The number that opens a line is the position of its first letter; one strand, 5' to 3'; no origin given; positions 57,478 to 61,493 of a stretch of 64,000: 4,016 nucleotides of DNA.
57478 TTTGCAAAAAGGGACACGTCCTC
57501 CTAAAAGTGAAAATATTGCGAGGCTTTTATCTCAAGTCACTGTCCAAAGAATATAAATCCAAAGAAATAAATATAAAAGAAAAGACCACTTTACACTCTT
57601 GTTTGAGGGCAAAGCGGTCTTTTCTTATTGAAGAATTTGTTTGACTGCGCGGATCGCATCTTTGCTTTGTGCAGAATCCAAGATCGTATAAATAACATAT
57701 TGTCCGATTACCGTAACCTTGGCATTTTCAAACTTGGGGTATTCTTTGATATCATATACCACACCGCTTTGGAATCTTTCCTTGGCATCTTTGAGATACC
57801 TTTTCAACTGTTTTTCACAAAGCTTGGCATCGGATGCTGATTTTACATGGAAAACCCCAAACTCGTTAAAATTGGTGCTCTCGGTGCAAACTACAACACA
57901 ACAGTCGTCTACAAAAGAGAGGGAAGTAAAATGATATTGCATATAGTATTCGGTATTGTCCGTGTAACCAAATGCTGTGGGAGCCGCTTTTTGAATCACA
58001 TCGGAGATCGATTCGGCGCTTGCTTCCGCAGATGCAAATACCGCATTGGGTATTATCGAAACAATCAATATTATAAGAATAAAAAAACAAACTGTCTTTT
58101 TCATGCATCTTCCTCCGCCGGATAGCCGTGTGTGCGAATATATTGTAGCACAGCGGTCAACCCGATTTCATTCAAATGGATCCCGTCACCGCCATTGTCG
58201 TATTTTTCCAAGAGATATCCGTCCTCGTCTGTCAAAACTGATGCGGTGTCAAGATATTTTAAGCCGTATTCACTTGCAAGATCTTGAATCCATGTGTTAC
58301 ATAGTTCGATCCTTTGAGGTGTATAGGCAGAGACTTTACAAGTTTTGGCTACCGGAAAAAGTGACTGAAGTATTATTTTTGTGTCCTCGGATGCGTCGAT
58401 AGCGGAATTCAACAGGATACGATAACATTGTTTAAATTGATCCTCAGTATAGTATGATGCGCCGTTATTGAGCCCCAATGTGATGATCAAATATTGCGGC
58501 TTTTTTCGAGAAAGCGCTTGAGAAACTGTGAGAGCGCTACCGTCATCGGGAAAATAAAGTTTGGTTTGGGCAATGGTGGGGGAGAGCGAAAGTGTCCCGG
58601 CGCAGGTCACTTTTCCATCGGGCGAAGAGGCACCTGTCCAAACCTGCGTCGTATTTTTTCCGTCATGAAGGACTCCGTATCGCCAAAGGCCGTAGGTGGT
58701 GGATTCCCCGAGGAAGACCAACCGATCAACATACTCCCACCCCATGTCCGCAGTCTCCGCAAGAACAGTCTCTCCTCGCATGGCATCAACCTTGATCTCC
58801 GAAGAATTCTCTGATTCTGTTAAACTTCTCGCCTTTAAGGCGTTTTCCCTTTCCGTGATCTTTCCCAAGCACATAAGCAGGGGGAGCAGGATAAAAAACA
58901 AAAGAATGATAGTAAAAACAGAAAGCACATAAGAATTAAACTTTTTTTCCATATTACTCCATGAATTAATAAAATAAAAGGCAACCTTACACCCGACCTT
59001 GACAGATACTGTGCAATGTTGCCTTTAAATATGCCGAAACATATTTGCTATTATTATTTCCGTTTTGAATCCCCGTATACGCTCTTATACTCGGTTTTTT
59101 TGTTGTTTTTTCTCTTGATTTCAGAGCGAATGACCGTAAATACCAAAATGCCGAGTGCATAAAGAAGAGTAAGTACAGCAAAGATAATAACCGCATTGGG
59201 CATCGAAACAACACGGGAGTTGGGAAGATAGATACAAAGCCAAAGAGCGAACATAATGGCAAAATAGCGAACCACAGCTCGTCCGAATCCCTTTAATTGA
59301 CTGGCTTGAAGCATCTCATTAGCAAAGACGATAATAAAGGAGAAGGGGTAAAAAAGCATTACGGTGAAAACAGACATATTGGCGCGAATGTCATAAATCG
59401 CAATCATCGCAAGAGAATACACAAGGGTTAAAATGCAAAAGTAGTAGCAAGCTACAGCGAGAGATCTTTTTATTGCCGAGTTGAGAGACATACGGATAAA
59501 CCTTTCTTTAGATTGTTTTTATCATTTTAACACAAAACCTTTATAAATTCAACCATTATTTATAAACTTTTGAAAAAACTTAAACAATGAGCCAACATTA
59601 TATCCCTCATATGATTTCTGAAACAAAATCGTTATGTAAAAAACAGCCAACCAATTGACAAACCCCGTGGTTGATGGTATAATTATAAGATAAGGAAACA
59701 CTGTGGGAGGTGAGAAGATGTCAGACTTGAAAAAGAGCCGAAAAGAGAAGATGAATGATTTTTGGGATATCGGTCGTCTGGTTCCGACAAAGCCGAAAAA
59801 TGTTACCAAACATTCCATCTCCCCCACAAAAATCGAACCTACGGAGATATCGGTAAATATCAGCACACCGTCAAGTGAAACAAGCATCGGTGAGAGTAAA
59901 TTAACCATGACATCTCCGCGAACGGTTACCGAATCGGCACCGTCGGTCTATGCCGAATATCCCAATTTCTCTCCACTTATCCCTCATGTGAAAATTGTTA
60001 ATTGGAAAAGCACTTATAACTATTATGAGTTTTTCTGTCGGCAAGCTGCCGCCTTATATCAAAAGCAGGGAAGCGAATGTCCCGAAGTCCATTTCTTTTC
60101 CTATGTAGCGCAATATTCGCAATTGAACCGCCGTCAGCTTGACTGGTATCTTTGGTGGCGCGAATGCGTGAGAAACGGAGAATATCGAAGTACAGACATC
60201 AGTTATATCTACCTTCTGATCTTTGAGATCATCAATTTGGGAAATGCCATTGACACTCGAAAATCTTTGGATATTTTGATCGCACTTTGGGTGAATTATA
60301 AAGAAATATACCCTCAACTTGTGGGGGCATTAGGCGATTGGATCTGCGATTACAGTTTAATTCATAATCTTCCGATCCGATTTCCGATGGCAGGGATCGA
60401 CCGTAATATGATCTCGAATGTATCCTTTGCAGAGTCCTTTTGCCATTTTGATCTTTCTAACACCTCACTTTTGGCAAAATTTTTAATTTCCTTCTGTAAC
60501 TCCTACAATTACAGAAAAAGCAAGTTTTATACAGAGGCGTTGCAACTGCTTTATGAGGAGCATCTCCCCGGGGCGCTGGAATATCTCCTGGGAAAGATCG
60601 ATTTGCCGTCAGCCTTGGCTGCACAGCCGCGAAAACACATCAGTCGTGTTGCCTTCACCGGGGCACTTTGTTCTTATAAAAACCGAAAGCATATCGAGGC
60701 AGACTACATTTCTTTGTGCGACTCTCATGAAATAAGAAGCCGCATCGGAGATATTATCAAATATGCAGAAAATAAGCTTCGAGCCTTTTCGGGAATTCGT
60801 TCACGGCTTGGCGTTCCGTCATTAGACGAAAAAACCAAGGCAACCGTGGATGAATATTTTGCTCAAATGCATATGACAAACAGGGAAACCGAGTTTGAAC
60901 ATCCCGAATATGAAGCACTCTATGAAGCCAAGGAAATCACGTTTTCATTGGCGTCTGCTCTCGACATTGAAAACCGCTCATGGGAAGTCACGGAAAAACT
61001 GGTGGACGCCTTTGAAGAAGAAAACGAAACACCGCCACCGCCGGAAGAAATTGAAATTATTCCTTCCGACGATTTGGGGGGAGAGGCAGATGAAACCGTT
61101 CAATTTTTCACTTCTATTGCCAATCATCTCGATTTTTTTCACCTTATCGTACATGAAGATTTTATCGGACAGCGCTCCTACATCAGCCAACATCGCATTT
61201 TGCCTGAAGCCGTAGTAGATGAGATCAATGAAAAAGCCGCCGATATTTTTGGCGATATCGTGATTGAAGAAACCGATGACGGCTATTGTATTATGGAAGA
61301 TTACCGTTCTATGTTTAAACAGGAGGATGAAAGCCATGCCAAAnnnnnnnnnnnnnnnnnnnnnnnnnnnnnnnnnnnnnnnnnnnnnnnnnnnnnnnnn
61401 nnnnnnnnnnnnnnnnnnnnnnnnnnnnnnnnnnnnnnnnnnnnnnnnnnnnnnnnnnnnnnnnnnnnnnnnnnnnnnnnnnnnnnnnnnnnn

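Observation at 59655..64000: TerB_N/TerB_C protein + DUF2791 (BrxD-like) ATPase + Lhr/BrxHI-like helicase: an uncharacterised DNA-processing or defence-like triad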

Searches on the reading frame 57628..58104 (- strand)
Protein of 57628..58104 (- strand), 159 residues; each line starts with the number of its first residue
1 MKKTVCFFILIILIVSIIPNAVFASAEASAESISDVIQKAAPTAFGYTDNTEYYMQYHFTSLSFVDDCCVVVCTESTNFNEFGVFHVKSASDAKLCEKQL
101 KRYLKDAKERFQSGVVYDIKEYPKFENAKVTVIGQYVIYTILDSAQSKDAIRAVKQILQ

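Call 28: search_protein_families(library=pfam, proteins=[window:57628-58104:-], max_evalue=0.001)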
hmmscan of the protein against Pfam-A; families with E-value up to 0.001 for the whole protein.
window:57628-58104:- (159 aa): 1 family
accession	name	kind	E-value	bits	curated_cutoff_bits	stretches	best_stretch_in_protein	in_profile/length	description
PF14270.11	DUF4358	-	3e-12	47.1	25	1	63-141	26-101/102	Domain of unknown function (DUF4358)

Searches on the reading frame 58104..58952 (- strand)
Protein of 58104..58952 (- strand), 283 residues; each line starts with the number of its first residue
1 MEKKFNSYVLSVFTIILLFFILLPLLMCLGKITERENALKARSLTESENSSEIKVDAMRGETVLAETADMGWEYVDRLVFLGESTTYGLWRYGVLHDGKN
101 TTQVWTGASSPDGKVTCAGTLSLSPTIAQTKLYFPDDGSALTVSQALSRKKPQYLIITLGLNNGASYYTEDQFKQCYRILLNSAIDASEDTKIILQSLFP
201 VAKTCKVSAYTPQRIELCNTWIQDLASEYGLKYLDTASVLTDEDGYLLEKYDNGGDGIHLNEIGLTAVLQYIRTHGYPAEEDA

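Call 28: search_protein_families(library=pfam, proteins=[window:58104-58952:-], max_evalue=0.001)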
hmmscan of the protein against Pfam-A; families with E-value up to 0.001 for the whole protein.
window:58104-58952:- (283 aa): 3 families
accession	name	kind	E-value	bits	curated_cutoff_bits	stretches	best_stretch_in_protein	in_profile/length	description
PF13472.12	Lipase_GDSL_2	-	2.7e-16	61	32.9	1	80-264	1-175/178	GDSL-like Lipase/Acylhydrolase family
PF00657.28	Lipase_GDSL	-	2.5e-05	24.9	23.6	1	144-269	69-205/208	GDSL-like Lipase/Acylhydrolase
PF04311.20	DUF459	-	0.00023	21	27.2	1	143-272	51-194/197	Protein of unknown function (DUF459)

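Call 33: find_related_loci(query=A1, collection=metagenome_contigs, flank=10000)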
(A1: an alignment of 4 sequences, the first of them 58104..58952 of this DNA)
Query A1 (283 aa) in metagenome_contigs; peptide patterns used: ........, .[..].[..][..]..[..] (x = any residue, [..] = any of these).
294 stretches matched a pattern; 1 encode a relative of the query (tblastn E <= 1e-3); 1 distinct loci.
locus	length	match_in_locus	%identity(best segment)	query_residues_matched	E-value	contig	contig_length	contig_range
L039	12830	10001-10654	66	63-280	5e-98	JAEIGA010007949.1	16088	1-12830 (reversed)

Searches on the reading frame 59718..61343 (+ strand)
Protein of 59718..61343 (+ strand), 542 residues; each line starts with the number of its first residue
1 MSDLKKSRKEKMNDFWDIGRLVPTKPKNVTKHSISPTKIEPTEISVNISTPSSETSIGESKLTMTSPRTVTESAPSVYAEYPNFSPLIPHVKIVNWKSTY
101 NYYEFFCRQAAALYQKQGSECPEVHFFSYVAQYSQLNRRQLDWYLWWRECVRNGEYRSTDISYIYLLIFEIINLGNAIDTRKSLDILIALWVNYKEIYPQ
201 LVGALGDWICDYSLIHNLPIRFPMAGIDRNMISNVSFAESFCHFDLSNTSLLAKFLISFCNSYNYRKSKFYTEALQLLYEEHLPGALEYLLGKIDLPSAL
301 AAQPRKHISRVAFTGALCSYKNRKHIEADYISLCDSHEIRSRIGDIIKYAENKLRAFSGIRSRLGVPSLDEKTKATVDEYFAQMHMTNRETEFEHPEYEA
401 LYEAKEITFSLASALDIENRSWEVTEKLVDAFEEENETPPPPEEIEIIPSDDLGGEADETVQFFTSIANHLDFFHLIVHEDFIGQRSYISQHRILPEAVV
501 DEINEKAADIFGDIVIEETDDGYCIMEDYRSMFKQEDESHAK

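Call 6: search_protein_families(library=pfam, proteins=[window:59718-61343:+], max_evalue=0.01)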
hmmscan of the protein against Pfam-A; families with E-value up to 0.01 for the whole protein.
window:59718-61343:+ (542 aa): 2 families
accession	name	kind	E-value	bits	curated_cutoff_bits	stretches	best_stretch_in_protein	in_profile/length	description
PF13208.11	TerB_N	-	1.3e-14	54.8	25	1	103-219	31-138/207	TerB N-terminal domain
PF15615.11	TerB_C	-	4.8e-11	43.5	26.3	1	403-531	13-145/148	TerB-C domain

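Call 7: search_protein_families(library=padloc, proteins=[window:59718-61343:+], max_evalue=0.01)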
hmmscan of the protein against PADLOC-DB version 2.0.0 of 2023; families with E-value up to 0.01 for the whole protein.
window:59718-61343:+ (542 aa): 1 family
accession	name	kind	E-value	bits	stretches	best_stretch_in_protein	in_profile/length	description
PDLC03958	SngA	-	3e-50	170.3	1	73-535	74-525/528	-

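Call 8: search_protein_families(library=ncbifam, proteins=[window:59718-61343:+], max_evalue=0.01)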
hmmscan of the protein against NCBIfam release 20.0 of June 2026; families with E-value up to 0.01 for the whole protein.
window:59718-61343:+ (542 aa): 0 families

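Call 43: find_homologous_proteins(query=window:59718-61343:+, max_evalue=0.00001)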
Query window:59718-61343:+ (542 aa): 352 proteins with E <= 0.00001 among 8000 candidates; the best 120 are listed.
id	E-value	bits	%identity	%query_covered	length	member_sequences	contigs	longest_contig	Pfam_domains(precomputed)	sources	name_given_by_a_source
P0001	2.4e-236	804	66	99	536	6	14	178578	PF13208.12,PF15615.12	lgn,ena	-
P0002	7.4e-225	766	64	99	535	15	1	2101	PF13208.12,PF15615.12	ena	-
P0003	8.1e-201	687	57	99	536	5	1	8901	PF13208.12,PF15615.12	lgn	-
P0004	1.9e-200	685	56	99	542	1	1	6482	PF13208.12,PF15615.12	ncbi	-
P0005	4.5e-196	671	58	97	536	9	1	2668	PF13208.12,PF15615.12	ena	-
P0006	2.3e-193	662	57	99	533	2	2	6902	PF13208.12,PF15615.12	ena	-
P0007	8.8e-192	657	55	99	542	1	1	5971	PF13208.12,PF15615.12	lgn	-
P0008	2.4e-189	649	54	98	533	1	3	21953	PF13208.12,PF15615.12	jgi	-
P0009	2.6e-188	645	55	98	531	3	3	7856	PF13208.12,PF15615.12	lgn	-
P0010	2.0e-186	639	54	99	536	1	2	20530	PF13208.12,PF15615.12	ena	-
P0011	3.3e-185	635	55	99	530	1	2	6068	PF13208.12,PF15615.12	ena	-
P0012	5.7e-185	634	54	99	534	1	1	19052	PF13208.12,PF15615.12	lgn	-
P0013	5.8e-185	634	54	99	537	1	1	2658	PF13208.12,PF15615.12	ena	-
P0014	3.2e-182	625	53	100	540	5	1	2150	PF13208.12,PF15615.12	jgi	jgi:hypothetical protein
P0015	1.0e-179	617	52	99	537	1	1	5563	PF13208.12,PF15615.12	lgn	-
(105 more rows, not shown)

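Call 51: search_solved_structures(query=A2, max_evalue=1)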
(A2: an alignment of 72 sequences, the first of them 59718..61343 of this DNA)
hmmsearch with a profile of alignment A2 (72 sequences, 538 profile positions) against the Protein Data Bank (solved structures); distinct sequences matched with E-value up to 1: 2.
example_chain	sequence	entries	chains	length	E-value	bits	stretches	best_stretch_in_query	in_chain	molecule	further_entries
7dvr_A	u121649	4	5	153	0.01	18.1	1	371-493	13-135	HTH marR-type domain-containing protein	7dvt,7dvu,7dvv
7dvs_A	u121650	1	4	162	0.013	17.7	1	371-493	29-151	MarR family transcriptional regulator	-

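Call 57: predict_structure(alignment_id=A2)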
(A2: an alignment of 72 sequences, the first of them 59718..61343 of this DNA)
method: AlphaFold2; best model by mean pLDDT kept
length: 542 residues; sequences in the alignment: 72
mean_pLDDT: 86.5   pTM: 0.65
mean pLDDT of the five models: 86.5, 85.8, 85.5, 85.3, 84.5
residues with pLDDT >= 90: 379; 70-90: 68; 50-70: 53; < 50: 42
segments of 3 or more residues with pLDDT < 50: 30-33, 46-66, 441-455
pLDDT, mean of each block of 10 residues (from residue 1): 67 78 62 51 49 41 48 87 97 90 92 97 96 97 98 98 98 97 98 97 96 98 93 95 96 95 96 97 98 95 96 90 96 94 97 95 93 98 85 66 73 90 89 59 45 57 95 97 98 97 97 96 96 80 59
secondary structure, 60 per line:
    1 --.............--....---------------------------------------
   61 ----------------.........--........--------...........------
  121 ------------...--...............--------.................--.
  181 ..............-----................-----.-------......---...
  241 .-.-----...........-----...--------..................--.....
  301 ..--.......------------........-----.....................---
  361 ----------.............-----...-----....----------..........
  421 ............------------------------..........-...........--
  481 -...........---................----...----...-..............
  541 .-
elements in order: H3-15 H18-21 E77-85 E88-95 H104-114 H138-152 H161-177 H180-194 H200-215 H229-234 H238-241 H249-259 H276-293 H296-302 E305-311 E324-331 H337-357 H371-383 H397-400 H411-432 H457-466 H468-478 H482-492 H496-511 E516-518 E523-525 H527-541

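Call 59: fold_search(model_id=the predicted structure, library=pdb)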
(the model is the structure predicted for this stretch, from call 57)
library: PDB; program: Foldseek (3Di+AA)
matches with E <= 10: 164; with E <= 0.001: 0
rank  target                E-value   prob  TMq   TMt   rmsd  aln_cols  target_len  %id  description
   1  6kr3_A                2.6e-01  0.15  0.09  0.07  11.5       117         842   10  Crystal structure of Dengue virus nonstructural protein NS5 (form 2) (released 2020-04-01)
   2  4ypi_B                4.6e-01  0.08  0.12  0.15  15.5       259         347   15  Structure of Ebola virus nucleoprotein N-terminal fragment bound to a peptide derived from Ebola VP35 (released 2015-04-08)
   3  7xd9_A                5.1e-01  0.16  0.09  0.08  11.0       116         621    9  Crystal Structure of Dengue Virus serotype 2 (DENV2) Polymerase Elongation Complex (CTP Form) (released 2022-12-21)
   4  4mtp_C                7.7e-01  0.11  0.09  0.08  12.3       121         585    9  RdRp from Japanesese Encephalitis Virus (released 2013-12-25)
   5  6izx                  8.5e-01  0.04  0.10  0.10  22.5       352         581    9  The RNA-dependent RNA polymerase domain of dengue 2 NS5, bound with RK-0404678 (released 2019-12-25)
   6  8t12_B                9.4e-01  0.10  0.09  0.06  11.9       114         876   10  Cryo-EM structure of DENV2 NS5 in complex with human STAT2 with the N-terminal domain of STAT2 ordered. (released 2024-01-17)
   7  4ypi_A                9.4e-01  0.06  0.10  0.13  15.6       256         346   13  Structure of Ebola virus nucleoprotein N-terminal fragment bound to a peptide derived from Ebola VP35 (released 2015-04-08)
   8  9fvd_A                1.1e+00  0.04  0.09  0.11  17.7       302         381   12  Cryo-EM structure of single-layered nucleoprotein-RNA helical assembly from Marburg virus, trimeric repeat unit (released 2024-10-09)
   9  4ypi_C                1.2e+00  0.06  0.10  0.14  16.7       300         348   13  Structure of Ebola virus nucleoprotein N-terminal fragment bound to a peptide derived from Ebola VP35 (released 2015-04-08)
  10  4hdh_A                1.3e+00  0.08  0.09  0.08  11.3       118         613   14  Crystal Structure of viral RdRp in complex with ATP (released 2013-12-25)
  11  7xd8_A                1.3e+00  0.10  0.09  0.08  11.1       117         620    8  Crystal Structure of Dengue Virus Serotype 2 (DENV2) Polymerase Elongation Complex (Native Form) (released 2022-12-21)
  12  7yr8_A                1.3e+00  0.03  0.08  0.10  19.6       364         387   12  Lloviu cuevavirus nucleoprotein(1-450 residues)-RNA complex (released 2023-04-19)
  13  4mtp_A                1.4e+00  0.09  0.10  0.09  10.9       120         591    9  RdRp from Japanesese Encephalitis Virus (released 2013-12-25)
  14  4hdg_A                1.4e+00  0.08  0.09  0.08  11.2       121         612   14  Crystal Structure of viral RdRp in complex with GTP (released 2013-12-25)
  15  4k6m_A                1.5e+00  0.08  0.09  0.06  11.3       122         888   12  Crystal Structure of the full-length Japanese encephalitis virus NS5 (released 2013-08-28)
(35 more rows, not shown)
